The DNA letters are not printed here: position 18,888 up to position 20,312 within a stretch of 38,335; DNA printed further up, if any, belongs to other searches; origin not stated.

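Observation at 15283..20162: Set of tail-anchored membrane proteins sharing an Arg-rich leader ending in R-G-[LM]-G, headed by a transglutaminase-like protease-domain gene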

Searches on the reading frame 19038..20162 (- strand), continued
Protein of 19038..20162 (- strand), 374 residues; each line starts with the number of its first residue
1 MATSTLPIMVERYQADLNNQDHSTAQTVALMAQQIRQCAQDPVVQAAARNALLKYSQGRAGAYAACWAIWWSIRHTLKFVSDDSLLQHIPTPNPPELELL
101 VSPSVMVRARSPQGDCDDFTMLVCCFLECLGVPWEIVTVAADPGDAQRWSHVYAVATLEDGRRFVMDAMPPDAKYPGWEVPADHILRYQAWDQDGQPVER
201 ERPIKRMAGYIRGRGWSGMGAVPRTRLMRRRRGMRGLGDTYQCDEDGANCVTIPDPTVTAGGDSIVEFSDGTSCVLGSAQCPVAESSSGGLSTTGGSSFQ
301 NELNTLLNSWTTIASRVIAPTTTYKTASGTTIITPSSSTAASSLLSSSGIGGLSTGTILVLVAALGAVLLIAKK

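Call 46: fold_search(model_id=the predicted structure, library=viral)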
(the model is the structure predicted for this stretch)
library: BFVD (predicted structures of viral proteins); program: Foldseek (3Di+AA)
matches with E <= 10: 318; with E <= 0.001: 4
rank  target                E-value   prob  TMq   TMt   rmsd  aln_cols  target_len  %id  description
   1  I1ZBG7                1.4e-08  1.00  0.34  0.41  16.1       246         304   20  (no name in the UniProt tables at hand)
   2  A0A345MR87            1.5e-08  1.00  0.34  0.24  12.8       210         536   15  (no name in the UniProt tables at hand)
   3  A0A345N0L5            2.7e-05  1.00  0.32  0.30   5.4       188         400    8  (no name in the UniProt tables at hand)
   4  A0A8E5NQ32            3.7e-05  1.00  0.25  0.56   7.4       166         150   16  (no name in the UniProt tables at hand)
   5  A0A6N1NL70            8.1e-03  0.47  0.13  0.09  25.8       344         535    9  Uncharacterized protein [Tupanvirus soda lake]
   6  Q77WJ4                2.0e-02  0.87  0.20  0.24   6.8       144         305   14  Pseudomurein endoisopeptidase [Methanobacterium phage psiM2]
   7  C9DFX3                5.4e-02  0.08  0.08  0.04  28.8       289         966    9  RIIA [Delftia phage PhiW-14]
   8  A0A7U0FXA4            1.0e-01  0.05  0.06  0.03  23.8       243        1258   13  Putative structural polyprotein [Anoplolepis gracilipes virus 1]
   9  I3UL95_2              1.5e-01  0.08  0.09  0.04  34.6       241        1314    8  (no name in the UniProt tables at hand)
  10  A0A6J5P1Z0            1.6e-01  0.13  0.12  0.16  27.1       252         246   14  Uncharacterized protein [uncultured Caudovirales phage]
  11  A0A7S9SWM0            1.8e-01  0.08  0.07  0.04  26.7       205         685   13  Phage tail protein C-terminal domain-containing protein [Providencia phage PSTCR7]
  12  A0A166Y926            1.9e-01  0.08  0.09  0.03  21.8       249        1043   12  Minor tail protein [Gordonia phage OneUp]
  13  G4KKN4                2.4e-01  0.07  0.08  0.05  18.9       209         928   11  (no name in the UniProt tables at hand)
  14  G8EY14                2.4e-01  0.04  0.09  0.07  24.9       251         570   17  Uncharacterized protein [Synechococcus phage S-CAM8]
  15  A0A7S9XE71            2.5e-01  0.41  0.08  0.17  22.9       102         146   13  Uncharacterized protein [Virus NIOZ-UU159]
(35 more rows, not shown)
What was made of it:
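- PeiP of phage psiM2 is a weak structural hit, E 0.02 (call 46).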

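Call 47: search_dna_similar(query=window:19038-20162:-, collection=phages, mode=protein, max_evalue=0.01, max_rows=15)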
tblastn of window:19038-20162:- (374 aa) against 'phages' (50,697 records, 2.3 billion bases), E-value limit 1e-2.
No match.

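Call 66: search_solved_structures(query=P0075, max_evalue=10, show_alignments=2)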
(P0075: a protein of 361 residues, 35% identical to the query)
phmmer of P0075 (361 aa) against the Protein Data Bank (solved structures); distinct sequences matched with E-value up to 10: 1.
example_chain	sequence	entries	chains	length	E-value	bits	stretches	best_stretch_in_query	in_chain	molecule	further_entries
4zgf_A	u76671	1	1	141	1.9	10.7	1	185-214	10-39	Uncharacterized protein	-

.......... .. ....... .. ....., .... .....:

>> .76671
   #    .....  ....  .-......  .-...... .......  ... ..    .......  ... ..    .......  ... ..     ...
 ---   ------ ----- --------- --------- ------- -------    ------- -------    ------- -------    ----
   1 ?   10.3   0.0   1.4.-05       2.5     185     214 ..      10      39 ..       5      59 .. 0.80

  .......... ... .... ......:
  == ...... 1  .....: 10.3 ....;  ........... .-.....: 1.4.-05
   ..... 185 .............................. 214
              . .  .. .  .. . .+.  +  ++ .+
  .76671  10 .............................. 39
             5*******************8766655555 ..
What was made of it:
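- Tried and rejected: With homologue P0075: nothing useful (call 66).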

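Call 67: search_protein_families(library=pfam, proteins=[P0075, P0083, P0084, P0087, P0092, P0068], max_evalue=0.1)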
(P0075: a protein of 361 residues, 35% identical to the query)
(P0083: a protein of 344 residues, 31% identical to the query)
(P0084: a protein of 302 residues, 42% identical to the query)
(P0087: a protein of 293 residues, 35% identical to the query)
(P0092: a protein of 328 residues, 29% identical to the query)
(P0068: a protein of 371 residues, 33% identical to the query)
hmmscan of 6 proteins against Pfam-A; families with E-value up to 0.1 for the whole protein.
P0075 (361 aa): 2 families
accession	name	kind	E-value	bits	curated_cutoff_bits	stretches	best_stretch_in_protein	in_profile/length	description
PF06035.17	Peptidase_C93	-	9.4e-06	25.9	27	1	120-197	70-147/162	Bacterial transglutaminase-like cysteine proteinase BTLCP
PF01841.26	Transglut_core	-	0.00036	21.2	23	1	76-164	16-91/108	Transglutaminase-like superfamily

P0083 (344 aa): 1 family
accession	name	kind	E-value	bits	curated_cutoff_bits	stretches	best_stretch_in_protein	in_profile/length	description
PF01841.26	Transglut_core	-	5.4e-06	27.1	23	1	111-153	43-83/108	Transglutaminase-like superfamily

P0084 (302 aa): 1 family
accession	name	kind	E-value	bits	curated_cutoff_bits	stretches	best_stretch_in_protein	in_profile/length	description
PF01841.26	Transglut_core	-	8.5e-06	26.5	23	1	75-172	13-98/108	Transglutaminase-like superfamily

P0087 (293 aa): 1 family
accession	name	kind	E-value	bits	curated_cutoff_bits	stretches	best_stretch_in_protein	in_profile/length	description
PF01841.26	Transglut_core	-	2.7e-06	28.1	23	1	47-163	2-107/108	Transglutaminase-like superfamily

P0092 (328 aa): 2 families
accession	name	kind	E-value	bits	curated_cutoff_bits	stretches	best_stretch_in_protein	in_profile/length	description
PF01841.26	Transglut_core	-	3.7e-13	50.1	23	1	77-179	9-108/108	Transglutaminase-like superfamily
PF07589.16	PEP-CTERM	-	0.06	13.9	20.7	0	309-328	7-24/24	PEP-CTERM motif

P0068 (371 aa): 2 families
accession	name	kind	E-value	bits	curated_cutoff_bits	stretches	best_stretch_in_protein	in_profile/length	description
PF06035.17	Peptidase_C93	-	0.00027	21.2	27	1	120-199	70-149/162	Bacterial transglutaminase-like cysteine proteinase BTLCP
PF01841.26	Transglut_core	-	0.039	14.7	23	1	123-163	50-90/108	Transglutaminase-like superfamily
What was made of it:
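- On Transglutaminase-like superfamily (Pfam PF01841; papain-like Cys-His-Asp fold): Homologues P0083, P0084, P0087 and P0092 score 26.5-50.1 bits, above the cut-off (call 67).
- On C-terminal sorting domains (PEP-CTERM, IPTL-CTERM, MYXO-CTERM, GlyGly-CTERM and similar): PEP-CTERM scores 13.9 against 20.7 in homologue P0092 (call 67).
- Closest known: LapG / BTLCP family. Same: It is the nearest named peptidase family by profile (best 25.9 bits, E 9.4e-6; call 67).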

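Call 68: search_protein_families(library=ncbifam, proteins=[window:19038-20162:-], max_evalue=1)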
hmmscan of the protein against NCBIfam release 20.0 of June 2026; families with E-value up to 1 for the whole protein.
window:19038-20162:- (374 aa): 0 families

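Call 80: search_protein_families(library=phrogs, proteins=[window:19038-20162:-], max_evalue=0.1)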
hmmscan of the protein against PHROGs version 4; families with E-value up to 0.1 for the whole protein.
window:19038-20162:- (374 aa): 0 families

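Call 84: search_protein_representatives(alignment_id=A1)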
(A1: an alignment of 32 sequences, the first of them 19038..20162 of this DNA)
Query: 32 sequences, 348 profile positions. Proteins with E-value up to 0.001 (for the whole library): 3813; up to 1e-10: 1584; up to 1e-30: 554. The best 150 are listed.
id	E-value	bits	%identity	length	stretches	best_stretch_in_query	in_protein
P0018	4.4e-144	496.3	-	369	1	1-348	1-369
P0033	1.3e-126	438.9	-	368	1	6-347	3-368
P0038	2.8e-124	431.2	-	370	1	5-347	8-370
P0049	7.1e-123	426.6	-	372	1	5-346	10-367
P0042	2.5e-119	414.9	-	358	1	4-346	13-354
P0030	3.3e-112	391.5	-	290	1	6-248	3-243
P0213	1.8e-109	382.5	-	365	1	4-346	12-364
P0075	3.2e-109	381.7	-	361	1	9-348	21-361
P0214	1.8e-107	375.9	-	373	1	18-346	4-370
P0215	2.7e-105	368.8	-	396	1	9-344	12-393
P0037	1.9e-104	366.0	-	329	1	8-346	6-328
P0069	2.4e-104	365.6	-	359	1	8-346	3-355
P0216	4.0e-104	364.9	-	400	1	9-342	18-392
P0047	1.9e-103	362.6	-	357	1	32-345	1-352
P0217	2.6e-101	355.6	-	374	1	7-344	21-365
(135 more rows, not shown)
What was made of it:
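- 19038..20162 (-): First gene of the minus-strand operon (374 aa). Residues 1-200 form a transglutaminase-like cysteine-protease domain, residues about 205-265 a disordered basic linker, and the rest a Ser/Thr-rich C-half ending in a membrane helix plus KK. There are 554 clusters at E<=1e-30 in 1.84 billion representatives (call 84).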
